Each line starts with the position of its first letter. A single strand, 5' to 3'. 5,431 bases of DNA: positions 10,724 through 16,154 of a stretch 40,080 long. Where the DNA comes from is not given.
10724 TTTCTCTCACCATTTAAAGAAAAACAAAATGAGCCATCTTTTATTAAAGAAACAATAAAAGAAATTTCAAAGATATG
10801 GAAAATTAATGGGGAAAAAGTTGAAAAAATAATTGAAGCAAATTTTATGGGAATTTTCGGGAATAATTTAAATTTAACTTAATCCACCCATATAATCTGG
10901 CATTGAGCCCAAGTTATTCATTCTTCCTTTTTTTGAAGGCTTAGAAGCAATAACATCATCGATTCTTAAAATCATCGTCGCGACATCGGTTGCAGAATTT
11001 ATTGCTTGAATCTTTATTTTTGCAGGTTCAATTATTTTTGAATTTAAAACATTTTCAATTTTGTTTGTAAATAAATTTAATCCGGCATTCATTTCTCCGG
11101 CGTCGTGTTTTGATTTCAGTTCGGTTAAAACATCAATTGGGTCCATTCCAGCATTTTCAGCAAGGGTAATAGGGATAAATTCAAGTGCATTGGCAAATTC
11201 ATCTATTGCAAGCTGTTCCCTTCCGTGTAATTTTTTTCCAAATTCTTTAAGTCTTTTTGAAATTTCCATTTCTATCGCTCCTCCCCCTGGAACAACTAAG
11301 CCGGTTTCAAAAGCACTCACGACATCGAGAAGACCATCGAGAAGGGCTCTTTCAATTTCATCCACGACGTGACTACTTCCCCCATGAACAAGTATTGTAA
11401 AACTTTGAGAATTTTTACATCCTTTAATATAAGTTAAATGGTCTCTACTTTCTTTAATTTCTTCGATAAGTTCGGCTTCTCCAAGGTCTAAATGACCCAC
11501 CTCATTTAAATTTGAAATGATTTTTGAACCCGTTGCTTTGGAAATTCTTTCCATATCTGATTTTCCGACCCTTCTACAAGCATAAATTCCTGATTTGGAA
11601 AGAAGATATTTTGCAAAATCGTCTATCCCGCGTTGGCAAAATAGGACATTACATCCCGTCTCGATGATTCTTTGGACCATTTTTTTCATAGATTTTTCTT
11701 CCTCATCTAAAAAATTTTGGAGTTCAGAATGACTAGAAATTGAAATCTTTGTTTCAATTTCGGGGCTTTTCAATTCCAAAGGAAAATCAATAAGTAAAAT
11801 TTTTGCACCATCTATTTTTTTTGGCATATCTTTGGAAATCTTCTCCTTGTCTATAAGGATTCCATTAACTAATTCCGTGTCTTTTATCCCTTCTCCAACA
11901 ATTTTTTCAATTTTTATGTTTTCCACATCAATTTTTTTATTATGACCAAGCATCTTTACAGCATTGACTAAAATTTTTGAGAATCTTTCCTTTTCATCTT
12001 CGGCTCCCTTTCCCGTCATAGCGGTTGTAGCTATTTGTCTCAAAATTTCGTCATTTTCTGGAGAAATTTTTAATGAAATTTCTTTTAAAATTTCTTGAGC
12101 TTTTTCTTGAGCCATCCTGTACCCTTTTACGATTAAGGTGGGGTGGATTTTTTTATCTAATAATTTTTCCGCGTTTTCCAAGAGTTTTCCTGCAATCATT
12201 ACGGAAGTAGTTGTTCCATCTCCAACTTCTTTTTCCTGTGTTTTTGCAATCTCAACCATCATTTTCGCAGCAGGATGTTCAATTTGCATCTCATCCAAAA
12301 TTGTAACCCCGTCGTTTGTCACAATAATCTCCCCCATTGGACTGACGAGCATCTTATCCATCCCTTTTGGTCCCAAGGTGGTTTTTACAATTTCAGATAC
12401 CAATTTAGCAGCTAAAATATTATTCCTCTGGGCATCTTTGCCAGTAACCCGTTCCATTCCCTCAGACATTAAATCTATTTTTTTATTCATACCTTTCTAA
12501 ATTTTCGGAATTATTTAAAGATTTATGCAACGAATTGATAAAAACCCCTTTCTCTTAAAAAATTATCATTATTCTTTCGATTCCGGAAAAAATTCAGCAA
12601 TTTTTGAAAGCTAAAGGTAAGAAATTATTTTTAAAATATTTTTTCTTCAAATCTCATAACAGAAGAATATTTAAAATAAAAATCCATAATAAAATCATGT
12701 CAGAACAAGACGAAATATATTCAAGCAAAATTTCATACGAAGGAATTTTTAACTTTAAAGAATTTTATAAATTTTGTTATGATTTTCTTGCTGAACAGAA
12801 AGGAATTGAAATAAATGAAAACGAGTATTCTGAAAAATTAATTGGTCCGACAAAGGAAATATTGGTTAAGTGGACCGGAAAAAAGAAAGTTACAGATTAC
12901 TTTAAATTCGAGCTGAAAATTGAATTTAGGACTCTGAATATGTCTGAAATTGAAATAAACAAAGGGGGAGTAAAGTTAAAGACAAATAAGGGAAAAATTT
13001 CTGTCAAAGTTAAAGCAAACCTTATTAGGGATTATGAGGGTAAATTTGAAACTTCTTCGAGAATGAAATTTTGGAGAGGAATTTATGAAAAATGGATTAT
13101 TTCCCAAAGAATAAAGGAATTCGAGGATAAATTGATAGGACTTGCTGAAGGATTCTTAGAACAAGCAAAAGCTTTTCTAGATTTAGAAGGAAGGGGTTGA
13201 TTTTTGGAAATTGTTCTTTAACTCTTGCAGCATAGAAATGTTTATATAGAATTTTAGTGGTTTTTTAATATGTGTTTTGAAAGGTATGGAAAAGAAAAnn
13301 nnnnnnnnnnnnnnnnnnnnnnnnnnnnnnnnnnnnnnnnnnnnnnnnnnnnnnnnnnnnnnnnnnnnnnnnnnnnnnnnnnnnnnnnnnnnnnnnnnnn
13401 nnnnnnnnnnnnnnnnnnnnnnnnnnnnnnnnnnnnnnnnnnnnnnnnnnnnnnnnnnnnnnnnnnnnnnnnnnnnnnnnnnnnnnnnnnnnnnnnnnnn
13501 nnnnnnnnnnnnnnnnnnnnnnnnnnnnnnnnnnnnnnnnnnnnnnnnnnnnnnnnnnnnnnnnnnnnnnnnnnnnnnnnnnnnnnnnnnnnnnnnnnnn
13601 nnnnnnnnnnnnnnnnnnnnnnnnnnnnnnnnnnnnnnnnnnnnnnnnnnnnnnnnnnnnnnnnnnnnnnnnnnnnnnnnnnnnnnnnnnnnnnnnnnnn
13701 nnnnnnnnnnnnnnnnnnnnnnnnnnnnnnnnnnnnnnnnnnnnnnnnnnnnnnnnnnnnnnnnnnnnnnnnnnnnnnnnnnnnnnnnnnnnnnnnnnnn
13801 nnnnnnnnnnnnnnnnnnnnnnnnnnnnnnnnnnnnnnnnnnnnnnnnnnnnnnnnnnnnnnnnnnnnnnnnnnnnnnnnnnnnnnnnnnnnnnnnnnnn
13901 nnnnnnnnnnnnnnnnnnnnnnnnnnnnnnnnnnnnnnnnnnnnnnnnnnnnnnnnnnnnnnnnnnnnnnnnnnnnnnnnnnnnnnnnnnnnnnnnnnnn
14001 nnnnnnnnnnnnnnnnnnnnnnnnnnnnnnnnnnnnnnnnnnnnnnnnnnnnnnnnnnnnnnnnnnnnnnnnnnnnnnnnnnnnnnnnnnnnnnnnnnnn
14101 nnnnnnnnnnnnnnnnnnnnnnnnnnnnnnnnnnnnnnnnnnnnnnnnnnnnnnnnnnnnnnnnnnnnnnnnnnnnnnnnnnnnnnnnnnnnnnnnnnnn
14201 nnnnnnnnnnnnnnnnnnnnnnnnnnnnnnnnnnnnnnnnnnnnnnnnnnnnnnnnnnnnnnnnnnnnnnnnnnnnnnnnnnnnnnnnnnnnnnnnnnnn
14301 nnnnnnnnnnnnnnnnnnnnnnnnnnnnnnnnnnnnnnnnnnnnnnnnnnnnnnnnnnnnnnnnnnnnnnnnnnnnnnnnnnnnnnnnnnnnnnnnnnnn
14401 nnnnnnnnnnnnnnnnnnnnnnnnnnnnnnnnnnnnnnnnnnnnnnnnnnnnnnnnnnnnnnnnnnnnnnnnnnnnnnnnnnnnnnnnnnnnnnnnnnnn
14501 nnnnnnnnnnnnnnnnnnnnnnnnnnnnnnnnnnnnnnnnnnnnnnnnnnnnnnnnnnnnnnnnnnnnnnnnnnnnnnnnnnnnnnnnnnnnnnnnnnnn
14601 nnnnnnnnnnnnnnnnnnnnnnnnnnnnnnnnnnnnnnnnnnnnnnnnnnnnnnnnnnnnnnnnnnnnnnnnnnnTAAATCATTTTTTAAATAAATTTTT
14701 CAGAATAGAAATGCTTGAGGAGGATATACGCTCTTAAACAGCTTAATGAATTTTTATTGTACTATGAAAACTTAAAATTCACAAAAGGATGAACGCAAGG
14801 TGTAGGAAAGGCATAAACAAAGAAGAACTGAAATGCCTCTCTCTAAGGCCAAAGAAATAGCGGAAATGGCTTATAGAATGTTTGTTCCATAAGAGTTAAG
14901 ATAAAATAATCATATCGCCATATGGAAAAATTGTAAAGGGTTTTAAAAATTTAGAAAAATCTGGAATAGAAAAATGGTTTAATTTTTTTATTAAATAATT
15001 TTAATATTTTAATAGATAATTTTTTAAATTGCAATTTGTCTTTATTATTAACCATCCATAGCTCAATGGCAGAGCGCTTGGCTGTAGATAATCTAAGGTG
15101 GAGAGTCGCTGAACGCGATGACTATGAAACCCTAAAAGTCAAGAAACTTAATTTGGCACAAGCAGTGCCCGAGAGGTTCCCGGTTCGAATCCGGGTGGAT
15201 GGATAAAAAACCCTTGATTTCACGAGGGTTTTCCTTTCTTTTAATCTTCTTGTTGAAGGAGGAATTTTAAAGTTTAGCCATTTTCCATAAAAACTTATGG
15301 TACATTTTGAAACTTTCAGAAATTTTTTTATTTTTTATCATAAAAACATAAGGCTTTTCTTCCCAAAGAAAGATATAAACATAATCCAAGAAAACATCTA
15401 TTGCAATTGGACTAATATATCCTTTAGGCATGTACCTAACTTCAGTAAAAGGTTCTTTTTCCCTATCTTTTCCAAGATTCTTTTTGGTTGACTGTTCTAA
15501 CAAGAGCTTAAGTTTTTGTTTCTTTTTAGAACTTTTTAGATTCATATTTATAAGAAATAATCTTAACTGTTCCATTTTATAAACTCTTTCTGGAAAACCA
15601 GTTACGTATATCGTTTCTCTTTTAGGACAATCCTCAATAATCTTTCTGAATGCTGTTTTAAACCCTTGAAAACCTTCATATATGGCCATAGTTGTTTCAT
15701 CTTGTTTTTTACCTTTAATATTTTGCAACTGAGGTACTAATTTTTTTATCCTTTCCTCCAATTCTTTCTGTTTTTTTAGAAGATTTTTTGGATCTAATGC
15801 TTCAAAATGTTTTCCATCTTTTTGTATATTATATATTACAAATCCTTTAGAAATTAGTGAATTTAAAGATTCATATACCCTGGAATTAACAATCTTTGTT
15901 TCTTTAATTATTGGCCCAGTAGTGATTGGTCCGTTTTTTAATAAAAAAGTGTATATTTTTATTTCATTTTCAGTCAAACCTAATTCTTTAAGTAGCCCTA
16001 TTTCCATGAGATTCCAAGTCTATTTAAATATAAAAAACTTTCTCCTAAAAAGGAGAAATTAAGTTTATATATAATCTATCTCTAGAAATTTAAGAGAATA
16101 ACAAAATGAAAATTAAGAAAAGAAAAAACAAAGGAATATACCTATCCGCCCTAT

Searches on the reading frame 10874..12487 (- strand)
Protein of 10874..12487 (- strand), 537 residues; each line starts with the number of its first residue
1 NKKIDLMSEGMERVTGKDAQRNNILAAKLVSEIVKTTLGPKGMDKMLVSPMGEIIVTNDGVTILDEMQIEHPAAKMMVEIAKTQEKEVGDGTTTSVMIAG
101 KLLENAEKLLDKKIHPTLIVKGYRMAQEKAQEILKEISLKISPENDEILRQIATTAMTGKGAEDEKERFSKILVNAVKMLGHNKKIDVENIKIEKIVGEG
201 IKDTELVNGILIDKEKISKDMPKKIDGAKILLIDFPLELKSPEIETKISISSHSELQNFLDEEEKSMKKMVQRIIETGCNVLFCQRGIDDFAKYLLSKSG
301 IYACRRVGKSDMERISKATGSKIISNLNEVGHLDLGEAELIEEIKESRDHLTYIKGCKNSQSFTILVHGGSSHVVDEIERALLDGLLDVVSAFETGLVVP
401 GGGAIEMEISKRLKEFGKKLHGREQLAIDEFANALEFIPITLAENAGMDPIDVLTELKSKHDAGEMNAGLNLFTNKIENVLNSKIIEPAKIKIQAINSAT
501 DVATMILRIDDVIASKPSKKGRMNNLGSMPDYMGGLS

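Call 38: search_protein_families(library=ncbifam, proteins=[window:10874-12487:-], max_evalue=1e-10)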
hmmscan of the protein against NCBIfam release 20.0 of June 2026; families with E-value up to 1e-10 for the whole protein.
window:10874-12487:- (537 aa): 17 families
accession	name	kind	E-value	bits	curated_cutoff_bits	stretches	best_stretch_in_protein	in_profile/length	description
NF041082.2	thermosome_alpha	equivalog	6.4e-217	721.5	450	1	5-516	4-519/519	thermosome subunit alpha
NF041083.2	thermosome_beta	equivalog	1.3e-214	714.1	400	1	6-516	5-520/520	thermosome subunit beta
TIGR02339.1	thermosome_arch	subfamily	1.6e-207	690.4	671.1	1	6-516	4-521/521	thermosome subunit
TIGR02342.1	chap_CCT_delta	equivalog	2e-129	432.5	695.35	1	17-515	8-516/517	T-complex protein 1 subunit delta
TIGR02344.1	chap_CCT_gamma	equivalog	1.1e-128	430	553.45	1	6-515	4-522/526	T-complex protein 1 subunit gamma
TIGR02340.1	chap_CCT_alpha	equivalog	1.5e-127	426.5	800.2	1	12-519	6-533/536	T-complex protein 1 subunit alpha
TIGR02343.1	chap_CCT_epsi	equivalog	2.9e-123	412.3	710.5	1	12-515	21-531/532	T-complex protein 1 subunit epsilon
TIGR02345.1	chap_CCT_eta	equivalog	1.4e-121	406.4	669.2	1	4-516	4-521/523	T-complex protein 1 subunit eta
TIGR02346.1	chap_CCT_theta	equivalog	1e-101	341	455.9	1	6-522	5-526/531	T-complex protein 1 subunit theta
TIGR02341.1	chap_CCT_beta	equivalog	9.7e-101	337.9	522.15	1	10-519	6-518/519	T-complex protein 1 subunit beta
TIGR02347.1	chap_CCT_zeta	equivalog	3.2e-100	336.2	587.15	1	11-515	9-525/531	T-complex protein 1 subunit zeta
NF009487.0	PRK12849.1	subfamily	3.9e-36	124.4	352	2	29-325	21-301/543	chaperonin GroEL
NF000592.1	PRK00013.1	subfamily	9.1e-31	106.9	397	2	17-230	8-211/524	chaperonin GroEL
TIGR02348.1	GroEL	equivalog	8.5e-30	103.7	582.1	2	27-225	18-206/526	chaperonin GroEL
NF009488.0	PRK12850.1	subfamily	1e-29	103.5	475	2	26-229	19-212/544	chaperonin GroEL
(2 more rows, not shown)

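Call 75: find_homologous_proteins(query=window:10874-12487:-, max_evalue=1e-50)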
Query window:10874-12487:- (537 aa): 7999 proteins with E <= 1e-50 among 8000 candidates; the best 120 are listed.
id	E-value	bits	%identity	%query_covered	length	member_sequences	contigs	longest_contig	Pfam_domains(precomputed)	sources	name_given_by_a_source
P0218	0.0e+0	1140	100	100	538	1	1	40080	PF00118.30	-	-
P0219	0.0e+0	1071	93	100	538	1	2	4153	PF00118.30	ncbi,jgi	-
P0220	2.0e-279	946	81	99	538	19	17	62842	PF00118.30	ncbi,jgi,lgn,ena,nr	ncbi:thermosome subunit [Candidatus Pacearchaeota archaeon CG09_land_8_20_14_0_10_30_9]|nr:thermosom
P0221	1.2e-278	943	82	99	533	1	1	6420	PF00118.30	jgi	-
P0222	5.2e-274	928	80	99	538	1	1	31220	PF00118.30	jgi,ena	-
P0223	3.5e-273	925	80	99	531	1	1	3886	PF00118.30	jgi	-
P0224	8.9e-271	917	79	99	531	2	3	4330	PF00118.30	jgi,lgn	-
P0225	1.9e-270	916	79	99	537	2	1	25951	PF00118.30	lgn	-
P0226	5.4e-269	911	78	100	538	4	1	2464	PF00118.30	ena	-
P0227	5.5e-269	911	77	100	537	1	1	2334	PF00118.30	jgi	jgi:thermosome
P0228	1.1e-267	907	78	100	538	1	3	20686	PF00118.30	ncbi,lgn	-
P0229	7.1e-267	904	77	100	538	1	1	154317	PF00118.30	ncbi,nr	ncbi:MAG: TCP-1/cpn60 chaperonin family protein [Nanoarchaeota archaeon]|nr:TCP-1/cpn60 chaperonin f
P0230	1.9e-266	903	77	100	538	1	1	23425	PF00118.30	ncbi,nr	ncbi:MAG: thermosome subunit alpha [archaeon]|nr:thermosome subunit alpha [archaeon]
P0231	2.5e-266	903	77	100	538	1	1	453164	PF00118.30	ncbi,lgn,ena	-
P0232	1.1e-265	900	78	100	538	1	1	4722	PF00118.30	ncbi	-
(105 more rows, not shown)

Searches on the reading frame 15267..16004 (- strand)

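Call 60: search_protein_families(library=pfam, proteins=[window:15267-16004:-], max_evalue=0.001)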
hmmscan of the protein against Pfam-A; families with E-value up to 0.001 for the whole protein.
window:15267-16004:- (245 aa): 3 families
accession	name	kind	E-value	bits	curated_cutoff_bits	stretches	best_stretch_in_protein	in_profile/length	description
PF01978.25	TrmB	-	2.6e-15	56.4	25.6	1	5-72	1-67/68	Sugar-specific transcriptional regulator TrmB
PF08221.17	HTH_9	-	0.00022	21.7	23.4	1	16-58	17-59/62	RNA polymerase III subunit RPC82 helix-turn-helix domain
PF13412.12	HTH_24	-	0.00037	20.4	21.9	1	10-56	1-47/48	Winged helix-turn-helix DNA-binding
